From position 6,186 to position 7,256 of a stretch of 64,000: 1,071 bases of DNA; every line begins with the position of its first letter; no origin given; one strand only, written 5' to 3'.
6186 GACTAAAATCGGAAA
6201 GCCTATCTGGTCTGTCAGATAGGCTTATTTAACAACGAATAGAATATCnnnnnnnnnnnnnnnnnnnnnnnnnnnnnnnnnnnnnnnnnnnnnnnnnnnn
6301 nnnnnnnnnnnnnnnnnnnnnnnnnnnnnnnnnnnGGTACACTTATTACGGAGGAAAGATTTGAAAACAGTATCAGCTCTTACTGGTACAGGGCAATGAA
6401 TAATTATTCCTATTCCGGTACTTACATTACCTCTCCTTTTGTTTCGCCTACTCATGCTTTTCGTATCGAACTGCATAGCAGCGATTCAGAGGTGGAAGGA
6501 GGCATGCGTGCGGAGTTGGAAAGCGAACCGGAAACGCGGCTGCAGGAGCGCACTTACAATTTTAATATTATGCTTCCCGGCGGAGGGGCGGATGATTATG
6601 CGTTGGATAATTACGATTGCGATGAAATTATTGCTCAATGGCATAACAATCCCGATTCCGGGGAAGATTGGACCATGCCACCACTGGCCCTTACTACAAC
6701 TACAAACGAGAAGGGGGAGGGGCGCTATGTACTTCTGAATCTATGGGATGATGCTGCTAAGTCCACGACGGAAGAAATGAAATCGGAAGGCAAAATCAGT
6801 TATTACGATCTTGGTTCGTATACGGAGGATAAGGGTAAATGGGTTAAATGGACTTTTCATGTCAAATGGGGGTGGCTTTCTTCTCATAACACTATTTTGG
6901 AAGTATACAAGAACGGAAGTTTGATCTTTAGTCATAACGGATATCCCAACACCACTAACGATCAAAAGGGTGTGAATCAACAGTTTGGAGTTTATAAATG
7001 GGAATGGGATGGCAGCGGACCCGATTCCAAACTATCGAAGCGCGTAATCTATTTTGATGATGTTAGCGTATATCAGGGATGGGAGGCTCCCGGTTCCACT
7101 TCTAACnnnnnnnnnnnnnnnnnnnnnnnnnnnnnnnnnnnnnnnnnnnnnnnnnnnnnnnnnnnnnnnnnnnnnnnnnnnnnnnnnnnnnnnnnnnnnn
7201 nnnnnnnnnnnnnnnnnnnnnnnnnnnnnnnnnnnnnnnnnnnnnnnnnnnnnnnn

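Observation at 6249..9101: Secreted jelly-roll lyase-like protein with ~10 Listeria-Bacteroides repeats and a novel C-terminal 4x Trp-repeat module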

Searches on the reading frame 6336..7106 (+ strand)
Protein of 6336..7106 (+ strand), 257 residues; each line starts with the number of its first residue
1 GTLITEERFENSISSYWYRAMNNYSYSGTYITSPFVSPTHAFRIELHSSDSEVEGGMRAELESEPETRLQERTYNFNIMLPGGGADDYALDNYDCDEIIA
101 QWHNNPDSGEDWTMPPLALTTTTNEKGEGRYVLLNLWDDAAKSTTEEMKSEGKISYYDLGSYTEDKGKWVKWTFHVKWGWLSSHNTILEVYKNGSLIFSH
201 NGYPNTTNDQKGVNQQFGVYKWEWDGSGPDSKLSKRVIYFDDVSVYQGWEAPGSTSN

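Call 8: search_protein_families(library=pfam, proteins=[window:6336-7106:+], max_evalue=10)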
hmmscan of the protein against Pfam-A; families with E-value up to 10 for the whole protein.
seq(257 aa): 2 families
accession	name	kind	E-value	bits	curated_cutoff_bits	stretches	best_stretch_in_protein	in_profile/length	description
PF14099.13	Polysacc_lyase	-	6.9e-24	85.3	29.9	1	14-244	7-210/210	Polysaccharide lyase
PF09071.16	Alpha-amyl_C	-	0.046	14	27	1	185-221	29-67/67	Alpha-amylase, C terminal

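Call 10: find_homologous_proteins(query=window:6336-7106:+, max_evalue=0.001)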
Query seq(257 aa) (257 aa): 33 proteins with E <= 0.001 among 235 candidates.
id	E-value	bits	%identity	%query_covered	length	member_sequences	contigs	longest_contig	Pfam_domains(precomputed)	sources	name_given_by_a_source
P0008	7.2e-171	585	98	100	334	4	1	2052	PF14099.14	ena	-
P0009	8.2e-114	398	69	96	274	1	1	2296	PF14099.14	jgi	-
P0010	1.1e-105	371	65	95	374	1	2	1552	PF00801.27,PF14099.14,PF18911.7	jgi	-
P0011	1.9e-95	337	61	95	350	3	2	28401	PF14099.14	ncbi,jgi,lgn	ncbi:MAG: heparin lyase I family protein [Methanogenium sp.]|jgi:PKD repeat protein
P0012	1.4e-94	335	61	95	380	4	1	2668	PF14099.14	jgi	-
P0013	6.1e-92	326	60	96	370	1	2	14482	PF00801.27,PF14099.14,PF18911.7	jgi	jgi:hypothetical protein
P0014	2.4e-91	324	59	96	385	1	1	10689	PF00801.27,PF14099.14,PF18911.7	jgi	jgi:hypothetical protein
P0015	4.7e-91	323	56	99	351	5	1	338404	PF14099.14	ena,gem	-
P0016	1.2e-89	318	59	95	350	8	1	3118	PF14099.14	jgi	jgi:hypothetical protein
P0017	1.7e-86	308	59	95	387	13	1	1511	PF00801.27,PF14099.14,PF18911.7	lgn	-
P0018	1.3e-84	302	57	94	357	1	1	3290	PF14099.14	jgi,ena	-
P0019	3.2e-80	288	59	84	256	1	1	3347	PF14099.14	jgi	jgi:hypothetical protein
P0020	3.7e-70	255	56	76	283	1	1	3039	PF14099.14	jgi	jgi:hypothetical protein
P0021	8.2e-69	250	51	93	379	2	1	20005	PF14099.14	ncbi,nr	ncbi:MAG: polysaccharide lyase [Peptococcaceae bacterium]|nr:polysaccharide lyase [Peptococcaceae ba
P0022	3.9e-68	248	50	93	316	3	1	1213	PF14099.14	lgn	-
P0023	1.2e-67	246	48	95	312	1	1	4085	PF14099.14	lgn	-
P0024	7.5e-67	244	50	92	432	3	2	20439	PF13205.13,PF14099.14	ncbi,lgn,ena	-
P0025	6.6e-64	234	47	92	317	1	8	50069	PF14099.14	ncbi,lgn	-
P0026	9.3e-64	234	50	89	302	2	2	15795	PF14099.14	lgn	-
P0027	2.2e-63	232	55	82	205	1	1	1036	PF14099.14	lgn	-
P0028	3.9e-62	228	48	92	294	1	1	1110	PF14099.14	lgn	-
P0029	6.1e-61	224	47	93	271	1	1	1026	PF14099.14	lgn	-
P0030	9.8e-60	220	47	91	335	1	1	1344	PF14099.14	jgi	jgi:hypothetical protein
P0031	2.8e-59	219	45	93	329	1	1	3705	PF14099.14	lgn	-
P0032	1.5e-57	213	48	90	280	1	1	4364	PF14099.14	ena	-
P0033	3.7e-57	212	48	89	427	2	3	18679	PF14099.14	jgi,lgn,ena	-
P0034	7.2e-55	204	45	92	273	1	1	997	PF14099.14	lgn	-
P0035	1.6e-54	203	44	96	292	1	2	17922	PF14099.14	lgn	-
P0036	3.6e-54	202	46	92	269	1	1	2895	PF14099.14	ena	-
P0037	3.9e-54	202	65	52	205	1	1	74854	PF14099.14,PF18911.7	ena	-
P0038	2.5e-53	199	44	82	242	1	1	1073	PF14099.14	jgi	jgi:hypothetical protein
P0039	9.3e-52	194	50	76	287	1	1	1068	PF14099.14,PF13287.13,PF13290.14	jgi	jgi:hypothetical protein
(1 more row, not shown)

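Call 17: search_solved_structures(query=A3, max_evalue=1, show_alignments=4)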
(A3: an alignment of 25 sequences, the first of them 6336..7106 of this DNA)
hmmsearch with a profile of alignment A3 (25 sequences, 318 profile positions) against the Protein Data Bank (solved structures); distinct sequences matched with E-value up to 1: 6.
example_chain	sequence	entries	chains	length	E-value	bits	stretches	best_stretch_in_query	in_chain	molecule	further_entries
3imn_A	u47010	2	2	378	5.2e-09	38.7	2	33-100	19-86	Heparin lyase I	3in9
3ikw_A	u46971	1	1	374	7.2e-09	38.3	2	103-140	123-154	Heparin lyase I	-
3ilr_A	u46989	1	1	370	9.2e-09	37.9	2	103-140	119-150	Heparin lyase I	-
9grw_A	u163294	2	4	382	8.5e-08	34.8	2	33-99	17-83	Heparin lyase I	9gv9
3ina_A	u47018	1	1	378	3.1e-07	32.9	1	33-100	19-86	Heparin lyase I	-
2zzj_A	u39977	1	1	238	6.9e-05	25.2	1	198-279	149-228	Glucuronan lyase A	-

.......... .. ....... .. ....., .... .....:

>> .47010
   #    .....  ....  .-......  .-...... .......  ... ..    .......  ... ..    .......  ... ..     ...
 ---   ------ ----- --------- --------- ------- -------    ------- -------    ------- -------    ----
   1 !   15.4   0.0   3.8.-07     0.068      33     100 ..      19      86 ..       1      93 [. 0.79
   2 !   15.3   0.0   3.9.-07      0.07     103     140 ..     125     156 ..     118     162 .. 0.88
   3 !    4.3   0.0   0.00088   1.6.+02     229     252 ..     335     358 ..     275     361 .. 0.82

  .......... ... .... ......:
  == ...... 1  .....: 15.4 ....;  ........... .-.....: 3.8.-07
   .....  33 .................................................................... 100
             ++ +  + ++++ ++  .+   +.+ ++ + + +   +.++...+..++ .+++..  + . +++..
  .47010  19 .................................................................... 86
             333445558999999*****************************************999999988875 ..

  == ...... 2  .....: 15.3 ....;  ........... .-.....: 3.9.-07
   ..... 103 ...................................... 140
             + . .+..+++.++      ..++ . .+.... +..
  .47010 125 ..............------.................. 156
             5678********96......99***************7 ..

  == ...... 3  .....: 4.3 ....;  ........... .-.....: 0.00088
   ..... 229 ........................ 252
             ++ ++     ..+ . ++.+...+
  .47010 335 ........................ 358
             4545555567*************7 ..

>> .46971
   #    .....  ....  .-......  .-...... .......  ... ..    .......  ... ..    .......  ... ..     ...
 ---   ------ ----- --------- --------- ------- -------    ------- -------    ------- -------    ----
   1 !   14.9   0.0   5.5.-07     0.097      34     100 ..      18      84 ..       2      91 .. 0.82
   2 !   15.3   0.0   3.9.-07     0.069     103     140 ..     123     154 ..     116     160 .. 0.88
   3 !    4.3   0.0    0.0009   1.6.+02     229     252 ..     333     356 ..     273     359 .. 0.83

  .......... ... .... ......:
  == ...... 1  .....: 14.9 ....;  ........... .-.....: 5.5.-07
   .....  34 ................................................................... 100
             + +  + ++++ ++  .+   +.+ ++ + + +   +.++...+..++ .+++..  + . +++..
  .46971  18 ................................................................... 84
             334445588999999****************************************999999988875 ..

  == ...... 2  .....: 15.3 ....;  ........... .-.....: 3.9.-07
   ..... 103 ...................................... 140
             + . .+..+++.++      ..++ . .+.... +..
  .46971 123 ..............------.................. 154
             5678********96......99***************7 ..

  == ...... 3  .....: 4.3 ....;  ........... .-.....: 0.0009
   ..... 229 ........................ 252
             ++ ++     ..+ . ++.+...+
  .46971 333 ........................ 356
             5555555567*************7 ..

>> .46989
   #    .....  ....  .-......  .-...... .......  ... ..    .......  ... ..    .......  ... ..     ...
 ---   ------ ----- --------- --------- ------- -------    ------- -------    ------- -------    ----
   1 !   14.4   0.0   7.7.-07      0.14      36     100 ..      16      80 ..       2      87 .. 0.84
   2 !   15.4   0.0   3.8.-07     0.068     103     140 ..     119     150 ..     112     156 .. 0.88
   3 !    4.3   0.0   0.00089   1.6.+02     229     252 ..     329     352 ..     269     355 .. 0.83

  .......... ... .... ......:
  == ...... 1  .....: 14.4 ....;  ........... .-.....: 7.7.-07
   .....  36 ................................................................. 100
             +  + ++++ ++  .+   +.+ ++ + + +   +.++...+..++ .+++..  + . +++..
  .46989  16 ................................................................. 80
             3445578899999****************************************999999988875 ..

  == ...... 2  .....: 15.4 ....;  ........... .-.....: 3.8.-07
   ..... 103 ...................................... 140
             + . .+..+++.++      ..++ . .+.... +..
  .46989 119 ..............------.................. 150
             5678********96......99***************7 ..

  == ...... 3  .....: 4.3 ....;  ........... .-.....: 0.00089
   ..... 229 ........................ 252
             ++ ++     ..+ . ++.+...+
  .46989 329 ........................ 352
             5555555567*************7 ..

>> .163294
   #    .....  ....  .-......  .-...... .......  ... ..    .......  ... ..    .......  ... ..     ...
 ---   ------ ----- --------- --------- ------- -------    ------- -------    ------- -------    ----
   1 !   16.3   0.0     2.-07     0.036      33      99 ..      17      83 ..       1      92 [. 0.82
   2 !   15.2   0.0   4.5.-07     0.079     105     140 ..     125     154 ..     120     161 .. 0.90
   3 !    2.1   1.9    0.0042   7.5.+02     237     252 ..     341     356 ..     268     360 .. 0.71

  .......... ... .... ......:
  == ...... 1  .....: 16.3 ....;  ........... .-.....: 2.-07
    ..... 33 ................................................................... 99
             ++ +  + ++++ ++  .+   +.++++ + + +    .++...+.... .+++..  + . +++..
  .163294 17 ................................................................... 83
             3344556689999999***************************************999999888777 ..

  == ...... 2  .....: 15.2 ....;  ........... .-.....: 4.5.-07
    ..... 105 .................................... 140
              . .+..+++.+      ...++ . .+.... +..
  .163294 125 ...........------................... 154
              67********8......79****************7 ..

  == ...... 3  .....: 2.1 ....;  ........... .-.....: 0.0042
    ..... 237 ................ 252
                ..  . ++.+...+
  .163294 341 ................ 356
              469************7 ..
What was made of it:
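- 6336..7118 (+): Beta-jelly-roll polysaccharide lyase domain (PF14099, PL13/PL20-like), aa 30-290. Putative catalytic residues are Gln130 (nt 6636), His132 (nt 6642) and Tyr249 (nt 6993). Arg72, Glu74, Arg87, Glu89, Lys250, Arg265 and Tyr268 are also invariant or nearly so in the family. Profile against heparin lyase I in PDB, E 5e-9, with QWH and GIY(K/R) aligned (call 17).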

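Call 48: predict_structure(alignment_id=A3)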
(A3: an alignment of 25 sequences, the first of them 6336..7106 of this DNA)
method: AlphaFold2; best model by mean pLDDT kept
length: 257 residues; sequences in the alignment: 25
mean_pLDDT: 90.7   pTM: 0.90
mean pLDDT of the five models: 90.7, 90.5, 90.3, 89.1, 89.1
residues with pLDDT >= 90: 185; 70-90: 62; 50-70: 7; < 50: 3
segments of 3 or more residues with pLDDT < 50: 255-257
pLDDT, mean of each block of 10 residues (from residue 1): 93 91 87 86 94 87 93 98 92 92 85 87 93 95 86 96 96 98 96 98 94 94 76 94 93 54
secondary structure, 60 per line:
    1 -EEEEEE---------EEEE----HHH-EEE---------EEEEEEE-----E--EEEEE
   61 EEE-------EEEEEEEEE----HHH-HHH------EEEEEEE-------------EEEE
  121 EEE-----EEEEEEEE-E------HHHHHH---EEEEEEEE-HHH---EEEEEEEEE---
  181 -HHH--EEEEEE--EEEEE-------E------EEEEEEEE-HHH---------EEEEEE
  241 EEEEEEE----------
elements in order: E2-7 E17-20 E29-31 E41-47 E56-63 E71-79 E97-103 E117-123 E129-136 H145-150 E154-161 E169-177 E187-192 E195-199 E214-221 E235-247
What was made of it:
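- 6336..7118 (+): AF2 pLDDT 90.7 (call 48).
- On Pfam PF14099 Polysacc_lyase (PL13/PL20 superfamily): AF2 pLDDT 90.7, pTM 0.90 (call 48).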

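Call 59: find_encoding_contigs(protein=P0013, flank=6000, max_places=2)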
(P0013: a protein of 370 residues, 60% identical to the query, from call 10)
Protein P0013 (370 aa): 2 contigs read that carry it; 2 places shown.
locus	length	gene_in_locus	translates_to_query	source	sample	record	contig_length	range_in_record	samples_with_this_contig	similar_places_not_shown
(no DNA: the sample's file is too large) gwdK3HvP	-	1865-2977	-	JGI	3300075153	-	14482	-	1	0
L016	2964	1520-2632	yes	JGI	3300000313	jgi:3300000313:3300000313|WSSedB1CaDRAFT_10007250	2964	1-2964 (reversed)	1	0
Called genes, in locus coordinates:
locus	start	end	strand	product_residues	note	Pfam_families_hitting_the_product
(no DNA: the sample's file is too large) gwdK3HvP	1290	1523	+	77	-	-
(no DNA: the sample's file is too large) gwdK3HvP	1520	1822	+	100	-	PF00483:NTP_transferase, PF12804:NTP_transf_3 (weak)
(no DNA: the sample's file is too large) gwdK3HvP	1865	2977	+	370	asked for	PF14099:Polysacc_lyase, PF00801:PKD, PF18911:PKD_4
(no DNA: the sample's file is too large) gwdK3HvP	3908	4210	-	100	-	PF09394:Inhibitor_I42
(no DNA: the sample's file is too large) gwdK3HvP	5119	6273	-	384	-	PF17231:DUF5305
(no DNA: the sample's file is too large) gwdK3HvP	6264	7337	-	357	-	PF00801:PKD, PF18911:PKD_4, PF16820:PKD_3 (faint), PF00801:PKD, PF18911:PKD_4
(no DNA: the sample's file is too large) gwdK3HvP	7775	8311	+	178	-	PF12389:Peptidase_M73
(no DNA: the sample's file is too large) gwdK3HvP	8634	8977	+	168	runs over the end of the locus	-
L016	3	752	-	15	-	?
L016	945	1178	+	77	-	-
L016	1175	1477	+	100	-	PF00483:NTP_transferase, PF12804:NTP_transf_3 (weak)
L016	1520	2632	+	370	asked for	PF14099:Polysacc_lyase, PF00801:PKD, PF18911:PKD_4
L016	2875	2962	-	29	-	?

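Call 63: search_protein_families(library=phrogs, proteins=[window:6336-7106:+], max_evalue=1)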
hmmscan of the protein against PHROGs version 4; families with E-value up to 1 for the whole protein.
window:6336-7106:+ (257 aa): 0 families

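Call 70: find_encoding_contigs(protein=P0037, flank=10000, max_places=1)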
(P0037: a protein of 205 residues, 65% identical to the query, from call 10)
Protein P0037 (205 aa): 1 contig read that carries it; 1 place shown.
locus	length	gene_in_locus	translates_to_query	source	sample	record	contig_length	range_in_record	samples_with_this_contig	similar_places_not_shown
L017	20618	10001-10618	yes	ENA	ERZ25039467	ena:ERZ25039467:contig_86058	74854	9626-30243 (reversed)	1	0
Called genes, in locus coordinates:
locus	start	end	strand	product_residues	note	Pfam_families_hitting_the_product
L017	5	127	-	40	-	-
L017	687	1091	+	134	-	-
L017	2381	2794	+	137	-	-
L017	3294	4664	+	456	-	PF27537:HoxH (weak), PF00374:NiFeSe_Hases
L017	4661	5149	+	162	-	PF01750:HycI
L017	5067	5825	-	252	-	-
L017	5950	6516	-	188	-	-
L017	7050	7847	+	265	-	PF07568:HisKA_2 (weak)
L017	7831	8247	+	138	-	PF07568:HisKA_2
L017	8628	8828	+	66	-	-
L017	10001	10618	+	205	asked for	PF14099:Polysacc_lyase, PF18911:PKD_4 (weak)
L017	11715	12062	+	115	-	PF00106:adh_short, PF08659:KR, PF13561:adh_short_C2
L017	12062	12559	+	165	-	PF00106:adh_short, PF13561:adh_short_C2 (weak)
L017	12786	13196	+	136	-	PF08327:AHSA1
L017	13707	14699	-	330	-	PF00872:Transposase_mut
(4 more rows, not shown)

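Call 71: find_encoding_contigs(protein=P0014, flank=8000, max_places=1)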
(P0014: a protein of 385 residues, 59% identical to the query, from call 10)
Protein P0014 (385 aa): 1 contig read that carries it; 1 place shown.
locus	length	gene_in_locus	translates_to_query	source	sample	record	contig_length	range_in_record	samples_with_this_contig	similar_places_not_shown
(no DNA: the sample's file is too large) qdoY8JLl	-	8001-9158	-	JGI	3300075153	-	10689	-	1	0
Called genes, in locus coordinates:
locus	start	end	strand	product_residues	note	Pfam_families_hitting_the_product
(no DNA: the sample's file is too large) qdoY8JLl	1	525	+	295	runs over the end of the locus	PF01609:DDE_Tnp_1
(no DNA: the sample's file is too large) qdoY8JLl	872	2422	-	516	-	PF01943:Polysacc_synt (weak)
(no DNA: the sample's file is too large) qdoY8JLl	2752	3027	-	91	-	-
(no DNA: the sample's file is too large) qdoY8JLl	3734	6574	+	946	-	PF03065:Glyco_hydro_57 (faint)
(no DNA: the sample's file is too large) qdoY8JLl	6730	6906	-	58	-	-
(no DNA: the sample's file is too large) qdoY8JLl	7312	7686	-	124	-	-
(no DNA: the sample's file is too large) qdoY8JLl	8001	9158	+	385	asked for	PF14099:Polysacc_lyase, PF00801:PKD, PF18911:PKD_4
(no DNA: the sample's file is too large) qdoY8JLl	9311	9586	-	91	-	?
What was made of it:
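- Tried and rejected: Archaeal origin of the closest lyase homologues: the contexts of P0013 and P0014 were uninformative, and P0037 sits on a contig with an outer-membrane efflux gene, so it is bacterial (calls 59, 70, 71).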
